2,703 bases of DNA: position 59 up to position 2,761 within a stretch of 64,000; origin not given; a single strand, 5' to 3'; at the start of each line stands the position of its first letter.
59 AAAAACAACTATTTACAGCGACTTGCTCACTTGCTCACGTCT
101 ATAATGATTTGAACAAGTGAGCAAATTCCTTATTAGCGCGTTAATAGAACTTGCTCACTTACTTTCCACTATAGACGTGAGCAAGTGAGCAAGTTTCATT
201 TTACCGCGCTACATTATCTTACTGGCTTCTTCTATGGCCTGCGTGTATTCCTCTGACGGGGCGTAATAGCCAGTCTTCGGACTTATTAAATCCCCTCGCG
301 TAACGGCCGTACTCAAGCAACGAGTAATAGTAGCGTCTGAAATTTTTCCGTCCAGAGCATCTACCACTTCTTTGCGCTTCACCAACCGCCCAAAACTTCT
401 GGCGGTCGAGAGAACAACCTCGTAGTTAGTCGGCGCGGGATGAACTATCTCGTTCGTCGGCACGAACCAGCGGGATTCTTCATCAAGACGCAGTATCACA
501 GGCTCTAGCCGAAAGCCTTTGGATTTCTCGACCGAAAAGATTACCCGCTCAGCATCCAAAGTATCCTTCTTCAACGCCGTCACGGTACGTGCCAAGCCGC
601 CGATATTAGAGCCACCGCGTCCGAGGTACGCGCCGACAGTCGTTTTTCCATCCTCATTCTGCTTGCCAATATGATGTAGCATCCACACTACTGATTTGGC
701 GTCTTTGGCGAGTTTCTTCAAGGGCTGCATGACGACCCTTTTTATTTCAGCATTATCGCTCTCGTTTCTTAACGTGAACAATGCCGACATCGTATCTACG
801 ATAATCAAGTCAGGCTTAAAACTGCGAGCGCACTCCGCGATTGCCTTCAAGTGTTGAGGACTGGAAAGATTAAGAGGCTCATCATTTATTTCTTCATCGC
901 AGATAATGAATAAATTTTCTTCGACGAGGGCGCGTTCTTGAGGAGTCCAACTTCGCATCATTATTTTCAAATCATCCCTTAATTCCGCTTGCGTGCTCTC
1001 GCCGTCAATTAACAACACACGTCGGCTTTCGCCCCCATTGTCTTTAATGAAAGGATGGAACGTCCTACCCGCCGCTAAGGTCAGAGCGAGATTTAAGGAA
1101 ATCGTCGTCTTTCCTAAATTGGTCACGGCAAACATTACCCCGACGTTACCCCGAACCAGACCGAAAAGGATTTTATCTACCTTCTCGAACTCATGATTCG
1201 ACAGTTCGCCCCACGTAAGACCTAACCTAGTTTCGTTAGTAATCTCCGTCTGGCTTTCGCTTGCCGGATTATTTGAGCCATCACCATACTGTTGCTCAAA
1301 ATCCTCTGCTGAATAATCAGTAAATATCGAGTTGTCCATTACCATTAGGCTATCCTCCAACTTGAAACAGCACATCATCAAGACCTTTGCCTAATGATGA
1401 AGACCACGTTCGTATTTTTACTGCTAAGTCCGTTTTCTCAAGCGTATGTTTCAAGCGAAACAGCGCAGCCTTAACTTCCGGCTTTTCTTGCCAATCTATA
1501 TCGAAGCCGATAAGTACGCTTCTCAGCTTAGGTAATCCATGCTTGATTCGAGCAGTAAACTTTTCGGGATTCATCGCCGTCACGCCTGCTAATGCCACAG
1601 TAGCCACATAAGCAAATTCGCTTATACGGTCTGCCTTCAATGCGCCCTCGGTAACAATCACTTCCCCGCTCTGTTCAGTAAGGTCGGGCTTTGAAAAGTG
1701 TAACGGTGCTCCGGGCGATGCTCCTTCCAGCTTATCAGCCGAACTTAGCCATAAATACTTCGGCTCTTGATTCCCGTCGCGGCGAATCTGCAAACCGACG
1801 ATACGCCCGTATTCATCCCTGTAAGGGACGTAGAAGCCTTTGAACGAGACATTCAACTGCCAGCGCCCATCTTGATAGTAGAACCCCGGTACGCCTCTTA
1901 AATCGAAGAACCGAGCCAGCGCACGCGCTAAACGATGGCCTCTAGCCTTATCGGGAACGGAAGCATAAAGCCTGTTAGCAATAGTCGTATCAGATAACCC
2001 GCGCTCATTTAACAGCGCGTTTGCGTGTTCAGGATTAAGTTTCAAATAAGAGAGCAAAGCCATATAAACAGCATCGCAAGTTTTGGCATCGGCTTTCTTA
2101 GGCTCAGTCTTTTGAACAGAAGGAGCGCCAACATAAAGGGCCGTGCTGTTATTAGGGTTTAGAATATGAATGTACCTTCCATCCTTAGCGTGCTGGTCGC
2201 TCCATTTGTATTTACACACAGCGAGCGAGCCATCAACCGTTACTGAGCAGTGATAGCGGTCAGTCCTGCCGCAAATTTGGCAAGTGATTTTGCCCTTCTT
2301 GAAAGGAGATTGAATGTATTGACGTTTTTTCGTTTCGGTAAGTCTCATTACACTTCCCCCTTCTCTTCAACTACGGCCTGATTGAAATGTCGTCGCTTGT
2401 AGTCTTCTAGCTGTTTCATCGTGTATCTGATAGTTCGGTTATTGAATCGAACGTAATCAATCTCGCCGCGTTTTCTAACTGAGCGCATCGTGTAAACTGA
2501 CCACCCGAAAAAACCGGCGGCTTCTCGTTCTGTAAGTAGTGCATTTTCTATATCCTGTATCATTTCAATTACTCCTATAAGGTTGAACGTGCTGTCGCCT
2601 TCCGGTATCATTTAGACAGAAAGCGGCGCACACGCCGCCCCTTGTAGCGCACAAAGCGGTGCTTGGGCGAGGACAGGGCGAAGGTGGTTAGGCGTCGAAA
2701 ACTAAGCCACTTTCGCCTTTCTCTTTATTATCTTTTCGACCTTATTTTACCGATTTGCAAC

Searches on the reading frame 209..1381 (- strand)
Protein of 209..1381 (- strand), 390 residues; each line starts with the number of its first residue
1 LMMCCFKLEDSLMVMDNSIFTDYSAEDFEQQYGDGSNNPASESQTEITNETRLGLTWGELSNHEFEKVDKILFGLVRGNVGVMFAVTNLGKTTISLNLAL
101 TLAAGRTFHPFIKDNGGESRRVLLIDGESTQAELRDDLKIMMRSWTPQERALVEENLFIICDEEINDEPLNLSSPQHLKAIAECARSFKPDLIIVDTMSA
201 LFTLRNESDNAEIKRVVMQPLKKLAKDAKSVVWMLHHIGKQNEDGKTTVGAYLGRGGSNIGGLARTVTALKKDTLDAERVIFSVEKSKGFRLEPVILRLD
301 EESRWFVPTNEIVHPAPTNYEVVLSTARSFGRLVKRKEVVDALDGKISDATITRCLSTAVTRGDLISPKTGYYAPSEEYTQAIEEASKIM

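Call 3: search_protein_families(library=pfam, proteins=[window:209-1381:-], max_evalue=1)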
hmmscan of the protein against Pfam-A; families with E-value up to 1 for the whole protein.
window:209-1381:- (390 aa): 3 families
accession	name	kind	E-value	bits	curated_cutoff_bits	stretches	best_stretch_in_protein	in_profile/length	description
PF13481.12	AAA_25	-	2.8e-22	79.8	27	1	56-242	10-194/195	AAA domain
PF03796.21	DnaB_C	-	5.3e-06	26.4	27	1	64-244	5-184/255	DnaB-like helicase C terminal domain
PF01656.29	CbiA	-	0.013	15.9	25.4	1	89-243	10-70/125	CobQ/CobB/MinD/ParA nucleotide binding domain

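Call 6: search_protein_families(library=ncbifam, proteins=[window:209-1381:-], max_evalue=1)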
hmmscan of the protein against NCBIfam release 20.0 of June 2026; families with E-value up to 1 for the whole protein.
window:209-1381:- (390 aa): 12 families
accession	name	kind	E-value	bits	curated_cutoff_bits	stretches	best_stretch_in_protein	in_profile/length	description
TIGR03600.1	phage_DnaB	exception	5.5e-07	28.9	498.65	1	65-240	181-355/421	phage replicative helicase, DnaB family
TIGR02237.1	recomb_radB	equivalog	1.2e-05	25.3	172.4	1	183-232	91-143/210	DNA repair and recombination protein RadB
NF052589.1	ArlH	equivalog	6.6e-05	22.7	215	1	129-237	55-161/229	archaellum protein ArlH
NF006799.0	PRK09302.1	equivalog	0.00031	19.4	408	1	111-219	293-390/515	circadian clock protein KaiC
NF041873.1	EPS_EpsB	equivalog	0.0016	16.9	1250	1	221-338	261-379/671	GH44 family glycoside hydrolase EpsB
NF006861.0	PRK09361.1-1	equivalog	0.023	14.2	278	1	66-215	10-141/235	DNA repair and recombination protein RadB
TIGR00665.1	DnaB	equivalog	0.024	13.4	385.25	1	63-106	180-223/435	replicative DNA helicase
TIGR00416.1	sms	equivalog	0.032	13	403.05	1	165-241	146-224/454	DNA repair protein RadA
NF040583.1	dnaB_SPI-7_type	exception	0.051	12.6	655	1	64-243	180-361/434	SPI-7-type island replicative DNA helicase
TIGR01007.1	eps_fam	subfamily_domain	0.067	12.7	108.05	1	87-198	27-136/204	polysaccharide biosynthesis tyrosine autokinase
TIGR03018.1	pepcterm_TyrKin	hypoth_equivalog_domain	0.068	12.5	230.65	0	82-105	40-63/207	XrtA-associated tyrosine autokinase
NF006320.0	PRK08533.1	equivalog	0.12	11.9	215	1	175-232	103-157/230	flagellar accessory protein FlaH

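Call 7: search_protein_families(library=phrogs, proteins=[window:209-1381:-], max_evalue=1)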
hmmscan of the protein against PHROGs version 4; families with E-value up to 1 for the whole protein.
window:209-1381:- (390 aa): 12 families
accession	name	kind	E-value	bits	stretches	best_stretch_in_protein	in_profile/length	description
phrog_239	-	DNA, RNA and nucleotide metabolism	2.5e-17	64.1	1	64-324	344-614/801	DNA primase/helicase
phrog_3123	-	unknown function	9.4e-17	61.8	1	76-251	339-518/583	-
phrog_25693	-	unknown function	1.5e-12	47.8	1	75-290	47-257/405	-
phrog_19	-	DNA, RNA and nucleotide metabolism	4.9e-11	43.2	1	65-243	339-510/621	DnaB-like replicative helicase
phrog_906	-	DNA, RNA and nucleotide metabolism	3e-10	40.5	1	70-280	518-706/872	DNA polymerase/primase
phrog_243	-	DNA, RNA and nucleotide metabolism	2.7e-08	34.1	1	64-247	21-201/273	DnaB-like replicative helicase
phrog_2850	-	unknown function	2.5e-06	27.7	1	140-289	211-349/465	-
phrog_1284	-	unknown function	5.9e-06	26.9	1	75-243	32-189/306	-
phrog_6357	-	unknown function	1.1e-05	25.9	1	75-286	28-205/321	-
phrog_6012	-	DNA, RNA and nucleotide metabolism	5.6e-05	23.5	1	77-245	147-302/447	DNA helicase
phrog_1366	-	unknown function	0.022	15.3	1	90-207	26-107/307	-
phrog_14024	-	unknown function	0.22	12.4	1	189-235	19-64/128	-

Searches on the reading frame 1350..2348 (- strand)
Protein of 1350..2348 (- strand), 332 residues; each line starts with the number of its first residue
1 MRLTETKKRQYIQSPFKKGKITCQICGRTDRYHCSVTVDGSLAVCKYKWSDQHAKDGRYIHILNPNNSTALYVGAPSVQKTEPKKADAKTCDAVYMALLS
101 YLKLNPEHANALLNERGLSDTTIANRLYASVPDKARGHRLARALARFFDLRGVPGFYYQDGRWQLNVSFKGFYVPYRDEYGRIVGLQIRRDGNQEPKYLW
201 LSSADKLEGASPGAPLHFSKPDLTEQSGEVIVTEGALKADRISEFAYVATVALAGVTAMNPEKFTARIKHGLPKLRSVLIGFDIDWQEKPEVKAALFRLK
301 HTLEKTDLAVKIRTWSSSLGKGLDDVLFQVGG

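Call 3: search_protein_families(library=pfam, proteins=[window:1350-2348:-], max_evalue=1)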
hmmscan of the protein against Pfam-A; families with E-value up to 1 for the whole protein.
window:1350-2348:- (332 aa): 2 families
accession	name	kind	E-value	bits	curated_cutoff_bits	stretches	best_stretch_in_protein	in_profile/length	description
PF12965.13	DUF3854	-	9.9e-12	45.3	23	1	229-331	12-127/130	Domain of unknown function (DUF3854)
PF03107.22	C1_2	-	0.21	12.4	26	1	16-36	13-38/48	C1 domain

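Call 6: search_protein_families(library=ncbifam, proteins=[window:1350-2348:-], max_evalue=1)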
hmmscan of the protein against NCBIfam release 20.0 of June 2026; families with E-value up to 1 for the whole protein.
window:1350-2348:- (332 aa): 1 family
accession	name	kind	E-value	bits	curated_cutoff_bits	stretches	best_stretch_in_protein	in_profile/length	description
NF005477.0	PRK07078.1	subfamily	0.0037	15.5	1014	1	176-259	140-222/759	hypothetical protein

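Call 7: search_protein_families(library=phrogs, proteins=[window:1350-2348:-], max_evalue=1)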
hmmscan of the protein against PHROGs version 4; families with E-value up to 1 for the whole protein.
window:1350-2348:- (332 aa): 4 families
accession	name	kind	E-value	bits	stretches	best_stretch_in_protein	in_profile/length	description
phrog_47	-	DNA, RNA and nucleotide metabolism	0.00039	20.1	1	92-256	137-259/947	DNA primase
phrog_239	-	DNA, RNA and nucleotide metabolism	0.031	14.2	1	173-252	146-218/801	DNA primase/helicase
phrog_38066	-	unknown function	0.12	13.2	0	47-101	52-107/150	-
phrog_6444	-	DNA, RNA and nucleotide metabolism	0.14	11.9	0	174-199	206-232/577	DNA primase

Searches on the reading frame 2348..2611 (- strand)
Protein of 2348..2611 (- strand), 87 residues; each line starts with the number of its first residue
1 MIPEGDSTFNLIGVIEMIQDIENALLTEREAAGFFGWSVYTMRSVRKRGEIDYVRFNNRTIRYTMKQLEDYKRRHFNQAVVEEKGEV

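Call 3: search_protein_families(library=pfam, proteins=[window:2348-2611:-], max_evalue=1)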
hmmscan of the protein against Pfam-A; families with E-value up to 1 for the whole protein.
window:2348-2611:- (87 aa): 2 families
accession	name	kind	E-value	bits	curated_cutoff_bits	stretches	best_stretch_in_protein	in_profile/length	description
PF12728.13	HTH_17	-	1.2e-05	25.9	27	1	25-74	1-49/51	Helix-turn-helix domain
PF08461.16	HTH_12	-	0.27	11.6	21.4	1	56-86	30-63/66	Ribonuclease R winged-helix domain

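Call 6: search_protein_families(library=ncbifam, proteins=[window:2348-2611:-], max_evalue=1)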
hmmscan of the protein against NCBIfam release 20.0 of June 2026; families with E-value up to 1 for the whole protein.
window:2348-2611:- (87 aa): 1 family
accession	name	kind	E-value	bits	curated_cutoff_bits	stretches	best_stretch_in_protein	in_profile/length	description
NF033748.1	class_F_sortase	subfamily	0.063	12.9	166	1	40-81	78-119/155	class F sortase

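Call 7: search_protein_families(library=phrogs, proteins=[window:2348-2611:-], max_evalue=1)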
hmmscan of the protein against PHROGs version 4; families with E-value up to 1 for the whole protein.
window:2348-2611:- (87 aa): 9 families
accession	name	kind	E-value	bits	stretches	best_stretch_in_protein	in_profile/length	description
phrog_66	-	integration and excision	4.8e-05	24.2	1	17-79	85-147/412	excisionase and transcriptional regulator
phrog_2474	-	transcription regulation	0.0082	17.1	1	18-57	41-80/118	MerR-like transcriptional regulator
phrog_664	-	DNA, RNA and nucleotide metabolism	0.027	15.3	1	15-72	42-94/210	DNA binding protein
phrog_19174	-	unknown function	0.034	15.3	1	22-70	40-88/100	-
phrog_19880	-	transcription regulation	0.041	15.1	1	22-72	69-119/136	transcriptional regulator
phrog_24854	-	unknown function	0.074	14.2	1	25-42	29-46/53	-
phrog_20793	-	unknown function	0.08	14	1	39-79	21-62/86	-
phrog_15534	-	DNA, RNA and nucleotide metabolism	0.12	13.9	1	21-75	39-91/93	HTH DNA binding protein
phrog_24740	-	unknown function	0.2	12.9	1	62-80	50-68/85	-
